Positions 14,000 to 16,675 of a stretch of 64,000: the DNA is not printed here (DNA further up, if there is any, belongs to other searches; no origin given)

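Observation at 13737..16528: Membrane-anchored Hsp100 paralog whose D1 is a pseudo-ATPase (Walker B DE->QN, arginine finger lost)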

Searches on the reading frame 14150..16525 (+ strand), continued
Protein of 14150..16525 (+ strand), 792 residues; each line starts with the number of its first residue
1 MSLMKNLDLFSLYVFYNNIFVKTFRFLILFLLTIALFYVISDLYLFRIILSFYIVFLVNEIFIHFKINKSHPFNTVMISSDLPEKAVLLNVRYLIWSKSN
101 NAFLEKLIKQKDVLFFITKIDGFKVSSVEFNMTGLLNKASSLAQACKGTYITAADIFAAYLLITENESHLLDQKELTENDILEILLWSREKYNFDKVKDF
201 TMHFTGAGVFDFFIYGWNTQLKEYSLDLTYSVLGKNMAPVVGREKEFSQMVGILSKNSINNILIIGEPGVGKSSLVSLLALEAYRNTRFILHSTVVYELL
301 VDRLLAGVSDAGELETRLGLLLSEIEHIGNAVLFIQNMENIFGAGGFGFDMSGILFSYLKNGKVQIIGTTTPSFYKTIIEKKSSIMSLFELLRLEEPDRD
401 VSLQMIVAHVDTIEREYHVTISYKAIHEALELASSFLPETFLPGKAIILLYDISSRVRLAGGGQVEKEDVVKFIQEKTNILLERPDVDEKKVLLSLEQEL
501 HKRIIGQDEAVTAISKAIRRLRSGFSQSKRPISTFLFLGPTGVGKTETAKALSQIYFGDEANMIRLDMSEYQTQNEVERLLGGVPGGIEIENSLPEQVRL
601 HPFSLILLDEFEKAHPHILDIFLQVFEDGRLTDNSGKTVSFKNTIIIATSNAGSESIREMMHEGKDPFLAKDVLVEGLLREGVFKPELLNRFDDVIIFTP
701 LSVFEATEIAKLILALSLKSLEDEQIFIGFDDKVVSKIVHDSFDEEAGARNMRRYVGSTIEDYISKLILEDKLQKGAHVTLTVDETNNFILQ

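Call 12: find_encoding_contigs(protein=P0043, flank=8000, max_places=2)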
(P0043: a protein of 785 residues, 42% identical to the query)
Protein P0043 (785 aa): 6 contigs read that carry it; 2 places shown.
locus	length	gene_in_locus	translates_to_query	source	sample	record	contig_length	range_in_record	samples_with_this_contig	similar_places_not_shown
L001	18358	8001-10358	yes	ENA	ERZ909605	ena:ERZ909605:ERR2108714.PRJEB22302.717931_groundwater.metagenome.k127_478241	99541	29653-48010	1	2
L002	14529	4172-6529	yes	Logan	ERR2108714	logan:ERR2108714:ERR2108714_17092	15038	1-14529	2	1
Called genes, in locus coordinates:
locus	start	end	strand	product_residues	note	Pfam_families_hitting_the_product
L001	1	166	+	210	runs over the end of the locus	PF12844:HTH_19, PF13413:HTH_25, PF09136:Glucodextran_B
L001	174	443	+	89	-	-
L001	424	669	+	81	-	PF10049:DUF2283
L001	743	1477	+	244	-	PF03444:WHD_HrcA (weak), PF01628:HrcA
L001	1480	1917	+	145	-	PF01025:GrpE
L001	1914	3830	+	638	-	PF00012:HSP70, PF06723:MreB_Mbl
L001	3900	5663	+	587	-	PF13522:GATase_6, PF13537:GATase_7, PF01380:SIS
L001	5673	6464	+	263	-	PF02811:PHP (weak)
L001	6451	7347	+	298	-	PF00226:DnaJ, PF01556:DnaJ_C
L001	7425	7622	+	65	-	PF00313:CSD, PF08206:OB_RNB (weak)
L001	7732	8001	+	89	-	-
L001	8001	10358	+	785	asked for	PF00158:Sigma54_activat (faint), PF01695:IstB_IS21 (faint), PF13191:AAA_16 (weak), PF17871:AAA_lid_9, PF00004:AAA, PF07724:AAA_2, PF07728:AAA_5, PF10431:ClpB_D2-small, +3 more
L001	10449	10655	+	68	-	-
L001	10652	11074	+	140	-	PF01850:PIN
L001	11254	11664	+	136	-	PF03073:TspO_MBR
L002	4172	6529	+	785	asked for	PF00158:Sigma54_activat (faint), PF01695:IstB_IS21 (faint), PF13191:AAA_16 (weak), PF17871:AAA_lid_9, PF00004:AAA, PF07724:AAA_2, PF07728:AAA_5, PF10431:ClpB_D2-small, +3 more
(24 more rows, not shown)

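Call 13: find_encoding_contigs(protein=P0017, flank=8000, max_places=2)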
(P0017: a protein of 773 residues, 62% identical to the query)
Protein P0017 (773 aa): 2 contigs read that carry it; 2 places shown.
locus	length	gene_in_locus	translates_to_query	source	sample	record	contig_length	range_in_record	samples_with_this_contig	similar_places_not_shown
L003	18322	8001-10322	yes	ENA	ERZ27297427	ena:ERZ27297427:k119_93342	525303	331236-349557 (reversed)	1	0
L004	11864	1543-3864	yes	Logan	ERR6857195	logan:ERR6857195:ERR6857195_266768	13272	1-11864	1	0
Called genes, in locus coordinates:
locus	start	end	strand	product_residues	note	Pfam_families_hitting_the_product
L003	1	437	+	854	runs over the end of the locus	-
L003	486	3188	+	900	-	PF02861:Clp_N, PF23569:NBD_SMAX1, PF00004:AAA, PF17871:AAA_lid_9, PF00004:AAA, PF07724:AAA_2, PF07728:AAA_5, PF10431:ClpB_D2-small, +9 more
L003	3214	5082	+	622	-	PF22148:Fervidolysin_NPro-like (faint), PF00082:Peptidase_S8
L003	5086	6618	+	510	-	-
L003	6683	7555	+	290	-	PF00226:DnaJ, PF01556:DnaJ_C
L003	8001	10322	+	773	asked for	PF01695:IstB_IS21 (faint), PF13191:AAA_16 (weak), PF00004:AAA (weak), PF17871:AAA_lid_9, PF00004:AAA (weak), PF07724:AAA_2, PF07728:AAA_5, PF10431:ClpB_D2-small, +8 more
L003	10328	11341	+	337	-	PF00389:2-Hacid_dh, PF02826:2-Hacid_dh_C, PF03446:NAD_binding_2 (weak)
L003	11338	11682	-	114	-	PF04020:Phage_holin_4_2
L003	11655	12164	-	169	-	-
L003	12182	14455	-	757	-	-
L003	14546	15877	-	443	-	-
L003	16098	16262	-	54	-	PF10055:DUF2292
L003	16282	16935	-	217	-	-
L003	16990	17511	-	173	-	-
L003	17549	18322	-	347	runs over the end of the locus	PF02547:Queuosine_synth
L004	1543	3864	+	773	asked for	PF01695:IstB_IS21 (faint), PF13191:AAA_16 (weak), PF00004:AAA (weak), PF17871:AAA_lid_9, PF00004:AAA (weak), PF07724:AAA_2, PF07728:AAA_5, PF10431:ClpB_D2-small, +8 more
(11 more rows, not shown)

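Call 14: find_encoding_contigs(protein=P0035, flank=8000, max_places=2)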
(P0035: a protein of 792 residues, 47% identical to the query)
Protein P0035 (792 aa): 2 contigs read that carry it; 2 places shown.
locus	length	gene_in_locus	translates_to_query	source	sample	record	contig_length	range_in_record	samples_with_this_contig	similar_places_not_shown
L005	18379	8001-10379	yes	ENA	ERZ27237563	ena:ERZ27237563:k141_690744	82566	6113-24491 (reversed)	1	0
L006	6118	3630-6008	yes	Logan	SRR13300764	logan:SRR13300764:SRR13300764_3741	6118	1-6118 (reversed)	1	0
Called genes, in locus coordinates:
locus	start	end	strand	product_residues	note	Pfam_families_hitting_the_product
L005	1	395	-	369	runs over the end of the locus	-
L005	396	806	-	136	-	-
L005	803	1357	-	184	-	PF07963:N_methyl (weak)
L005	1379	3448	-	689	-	-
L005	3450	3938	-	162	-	-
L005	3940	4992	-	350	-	PF00482:T2SSF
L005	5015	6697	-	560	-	PF05157:MshEN, PF00437:T2SSE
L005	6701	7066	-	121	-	PF00072:Response_reg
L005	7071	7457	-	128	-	PF01627:Hpt (weak)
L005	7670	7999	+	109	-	-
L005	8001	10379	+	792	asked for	PF00158:Sigma54_activat (faint), PF13191:AAA_16 (weak), PF00004:AAA (weak), PF17871:AAA_lid_9, PF00004:AAA (weak), PF07724:AAA_2, PF07728:AAA_5, PF10431:ClpB_D2-small, +4 more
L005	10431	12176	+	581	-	PF00501:AMP-binding, PF13193:AMP-binding_C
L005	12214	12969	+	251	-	PF00970:FAD_binding_6, PF00175:NAD_binding_1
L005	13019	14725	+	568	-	PF01558:POR, PF01855:POR_N, PF17147:PFOR_II (weak)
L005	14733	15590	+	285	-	PF02775:TPP_enzyme_C, PF12367:PFO_beta_C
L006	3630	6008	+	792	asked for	PF00158:Sigma54_activat (faint), PF13191:AAA_16 (weak), PF00004:AAA (weak), PF17871:AAA_lid_9, PF00004:AAA (weak), PF07724:AAA_2, PF07728:AAA_5, PF10431:ClpB_D2-small, +4 more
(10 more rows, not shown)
